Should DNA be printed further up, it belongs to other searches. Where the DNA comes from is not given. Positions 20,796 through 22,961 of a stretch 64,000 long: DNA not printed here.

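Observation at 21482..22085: Two word arrays inserted in frame in the GH77 4-alpha-glucanotransferase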

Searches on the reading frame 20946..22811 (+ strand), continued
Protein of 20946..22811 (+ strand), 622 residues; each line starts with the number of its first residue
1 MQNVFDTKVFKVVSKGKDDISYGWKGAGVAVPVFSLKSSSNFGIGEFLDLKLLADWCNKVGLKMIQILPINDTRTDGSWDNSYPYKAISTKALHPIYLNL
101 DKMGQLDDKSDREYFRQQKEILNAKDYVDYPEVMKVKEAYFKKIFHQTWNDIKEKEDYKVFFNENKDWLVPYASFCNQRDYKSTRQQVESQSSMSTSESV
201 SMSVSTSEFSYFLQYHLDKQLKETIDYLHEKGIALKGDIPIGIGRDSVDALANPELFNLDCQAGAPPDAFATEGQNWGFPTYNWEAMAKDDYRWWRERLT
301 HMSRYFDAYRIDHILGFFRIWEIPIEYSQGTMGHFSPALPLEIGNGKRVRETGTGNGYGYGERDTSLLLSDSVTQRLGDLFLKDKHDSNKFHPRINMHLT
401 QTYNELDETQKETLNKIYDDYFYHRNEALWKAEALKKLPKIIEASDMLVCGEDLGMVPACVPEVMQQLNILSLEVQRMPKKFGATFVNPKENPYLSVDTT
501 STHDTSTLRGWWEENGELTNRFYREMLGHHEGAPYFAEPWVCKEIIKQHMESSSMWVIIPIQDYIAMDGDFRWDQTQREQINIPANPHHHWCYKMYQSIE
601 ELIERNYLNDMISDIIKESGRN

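Call 56: fold_search(model_id=the predicted structure, library=pdb)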
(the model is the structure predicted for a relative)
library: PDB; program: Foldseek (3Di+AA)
matches with E <= 10: 1219; with E <= 0.001: 177
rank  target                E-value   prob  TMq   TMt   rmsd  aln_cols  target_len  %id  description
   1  1tz7_A                1.4e-27  1.00  0.65  0.81   5.8       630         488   21  Aquifex aeolicus amylomaltase (released 2005-08-02)
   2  4s3q_A                2.2e-27  1.00  0.66  0.60   7.9       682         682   18  Amylomaltase MalQ from Escherichia coli in complex with maltose (released 2015-07-08)
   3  4s3q_C                2.3e-27  1.00  0.67  0.62   7.1       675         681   18  Amylomaltase MalQ from Escherichia coli in complex with maltose (released 2015-07-08)
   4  4s3q_B                3.1e-27  1.00  0.66  0.60   6.9       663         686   19  Amylomaltase MalQ from Escherichia coli in complex with maltose (released 2015-07-08)
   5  1tz7_B                3.5e-27  1.00  0.64  0.81   6.3       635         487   21  Aquifex aeolicus amylomaltase (released 2005-08-02)
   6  4s3p_A                4.0e-27  1.00  0.66  0.60   7.6       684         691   18  Amylomaltase MalQ from Escherichia coli, apo structure (released 2015-07-08)
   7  5cps_A                2.6e-26  1.00  0.65  0.78   4.3       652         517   19  Disproportionating enzyme 1 from Arabidopsis - maltotriose soak (released 2015-11-04)
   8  4s3r                  4.3e-26  1.00  0.67  0.61   6.4       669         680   18  Amylomaltase MalQ from Escherichia coli in complex with the pseudo-heptasaccharide acarviosine-glucose-acarbose (released 2015-07-08)
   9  5csu_A                6.2e-26  1.00  0.66  0.78   5.8       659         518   19  Disproportionating enzyme 1 from Arabidopsis - acarviostatin soak (released 2015-11-04)
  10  4s3p_B                6.2e-26  1.00  0.66  0.60   7.7       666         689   19  Amylomaltase MalQ from Escherichia coli, apo structure (released 2015-07-08)
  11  9u5l                  8.8e-26  1.00  0.65  0.80   4.6       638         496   18  4-alpha-glucanotransferase from Thermus thermophilus STB20 (released 2025-04-23)
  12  2x1i                  1.1e-25  1.00  0.66  0.81   4.5       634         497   19  glycoside hydrolase family 77 4-alpha-glucanotransferase from thermus brockianus (released 2010-10-27)
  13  1cwy                  1.8e-25  1.00  0.66  0.81   4.4       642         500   18  CRYSTAL STRUCTURE OF AMYLOMALTASE FROM THERMUS AQUATICUS, A GLYCOSYLTRANSFERASE CATALYSING THE PRODUCTION OF LARGE CYCLI (released 2001-02-28)
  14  1fp8                  3.3e-25  1.00  0.66  0.81   4.5       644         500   18  STRUCTURE OF THE AMYLOMALTASE FROM THERMUS THERMOPHILUS HB8 IN SPACE GROUP P21212 (released 2003-09-02)
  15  2owc_A                3.3e-25  1.00  0.65  0.80   7.6       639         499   18  Structure of a covalent intermediate in Thermus thermophilus amylomaltase (released 2007-04-03)
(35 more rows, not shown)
